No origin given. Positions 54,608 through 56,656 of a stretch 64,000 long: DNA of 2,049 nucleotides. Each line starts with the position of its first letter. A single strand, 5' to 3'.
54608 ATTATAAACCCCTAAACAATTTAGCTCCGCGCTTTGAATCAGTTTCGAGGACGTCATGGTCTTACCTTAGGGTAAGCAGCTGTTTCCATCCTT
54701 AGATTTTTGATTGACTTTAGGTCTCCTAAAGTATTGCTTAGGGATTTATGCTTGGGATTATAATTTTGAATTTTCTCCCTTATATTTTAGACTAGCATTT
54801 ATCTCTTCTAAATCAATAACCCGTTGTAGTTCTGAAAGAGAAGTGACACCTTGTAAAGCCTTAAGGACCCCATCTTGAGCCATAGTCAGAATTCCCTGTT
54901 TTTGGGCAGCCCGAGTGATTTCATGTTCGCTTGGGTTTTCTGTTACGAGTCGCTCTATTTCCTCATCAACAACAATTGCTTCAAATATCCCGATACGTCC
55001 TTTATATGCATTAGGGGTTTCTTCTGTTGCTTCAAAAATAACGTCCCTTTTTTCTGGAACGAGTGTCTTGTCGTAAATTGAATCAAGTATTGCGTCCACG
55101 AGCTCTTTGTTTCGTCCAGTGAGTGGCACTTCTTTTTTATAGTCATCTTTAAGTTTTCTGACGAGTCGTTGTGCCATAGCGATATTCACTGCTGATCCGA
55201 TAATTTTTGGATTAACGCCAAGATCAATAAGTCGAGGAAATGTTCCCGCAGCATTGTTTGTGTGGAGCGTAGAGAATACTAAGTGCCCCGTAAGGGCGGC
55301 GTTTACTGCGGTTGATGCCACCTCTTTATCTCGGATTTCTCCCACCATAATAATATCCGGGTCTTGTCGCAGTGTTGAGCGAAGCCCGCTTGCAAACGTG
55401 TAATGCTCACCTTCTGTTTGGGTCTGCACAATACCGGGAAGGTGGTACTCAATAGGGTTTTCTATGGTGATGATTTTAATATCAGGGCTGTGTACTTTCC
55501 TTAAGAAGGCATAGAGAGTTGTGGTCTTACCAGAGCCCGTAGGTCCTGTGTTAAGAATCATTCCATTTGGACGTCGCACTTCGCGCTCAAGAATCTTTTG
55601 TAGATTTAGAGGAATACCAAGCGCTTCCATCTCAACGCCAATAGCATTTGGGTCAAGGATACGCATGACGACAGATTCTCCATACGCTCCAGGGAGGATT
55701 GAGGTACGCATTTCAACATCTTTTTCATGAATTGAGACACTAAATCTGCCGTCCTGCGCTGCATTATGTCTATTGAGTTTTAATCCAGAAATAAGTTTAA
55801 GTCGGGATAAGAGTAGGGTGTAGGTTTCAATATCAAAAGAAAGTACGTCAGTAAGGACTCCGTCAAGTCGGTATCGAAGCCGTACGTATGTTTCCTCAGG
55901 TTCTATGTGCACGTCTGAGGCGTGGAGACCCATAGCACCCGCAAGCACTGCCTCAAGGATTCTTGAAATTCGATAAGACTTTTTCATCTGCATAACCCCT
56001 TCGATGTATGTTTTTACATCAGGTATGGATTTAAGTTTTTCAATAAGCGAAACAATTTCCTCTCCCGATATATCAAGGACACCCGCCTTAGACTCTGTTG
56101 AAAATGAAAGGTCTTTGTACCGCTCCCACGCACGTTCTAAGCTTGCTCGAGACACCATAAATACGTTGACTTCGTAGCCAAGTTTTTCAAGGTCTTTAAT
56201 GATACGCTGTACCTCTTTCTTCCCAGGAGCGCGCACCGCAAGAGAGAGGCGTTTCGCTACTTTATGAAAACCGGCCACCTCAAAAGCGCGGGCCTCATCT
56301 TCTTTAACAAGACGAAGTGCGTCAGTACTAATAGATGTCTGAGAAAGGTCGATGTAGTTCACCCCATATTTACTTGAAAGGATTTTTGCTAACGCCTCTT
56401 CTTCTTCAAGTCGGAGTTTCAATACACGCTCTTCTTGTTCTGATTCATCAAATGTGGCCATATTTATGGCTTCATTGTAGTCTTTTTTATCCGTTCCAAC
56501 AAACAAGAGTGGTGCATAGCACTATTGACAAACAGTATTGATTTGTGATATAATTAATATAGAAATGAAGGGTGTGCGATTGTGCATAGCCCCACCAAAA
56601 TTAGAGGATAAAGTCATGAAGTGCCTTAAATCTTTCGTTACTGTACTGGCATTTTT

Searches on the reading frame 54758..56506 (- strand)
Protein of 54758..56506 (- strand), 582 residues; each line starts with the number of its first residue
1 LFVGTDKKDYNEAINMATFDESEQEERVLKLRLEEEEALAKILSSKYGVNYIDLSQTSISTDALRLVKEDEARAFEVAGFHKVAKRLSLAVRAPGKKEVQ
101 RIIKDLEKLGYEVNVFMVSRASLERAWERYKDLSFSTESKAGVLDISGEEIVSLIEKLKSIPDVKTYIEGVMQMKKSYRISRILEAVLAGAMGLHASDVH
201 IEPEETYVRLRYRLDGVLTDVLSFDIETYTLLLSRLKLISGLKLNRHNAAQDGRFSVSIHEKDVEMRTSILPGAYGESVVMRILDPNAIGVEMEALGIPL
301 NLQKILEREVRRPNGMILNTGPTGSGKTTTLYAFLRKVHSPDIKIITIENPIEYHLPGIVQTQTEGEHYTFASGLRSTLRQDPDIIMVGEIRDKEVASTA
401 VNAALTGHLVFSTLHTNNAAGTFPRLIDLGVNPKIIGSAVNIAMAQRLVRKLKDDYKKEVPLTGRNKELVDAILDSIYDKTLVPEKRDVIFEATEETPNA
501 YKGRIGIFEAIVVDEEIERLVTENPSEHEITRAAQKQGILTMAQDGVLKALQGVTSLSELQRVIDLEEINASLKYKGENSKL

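Call 21: search_protein_families(library=pfam, proteins=[window:54758-56506:-])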
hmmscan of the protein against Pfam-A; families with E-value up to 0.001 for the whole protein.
window:54758-56506:- (582 aa): 3 families
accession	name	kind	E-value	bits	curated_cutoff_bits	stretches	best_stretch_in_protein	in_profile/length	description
PF00437.27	T2SSE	-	5.2e-107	358.1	24.9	1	176-562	4-370/370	Type II/IV secretion system protein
PF05157.20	MshEN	-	1.1e-05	25.8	23.1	1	47-132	1-85/90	MshEN domain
PF25199.1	nSTAND_NTPase5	-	0.00049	20.4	34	0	304-362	31-92/145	Novel STAND NTPase 5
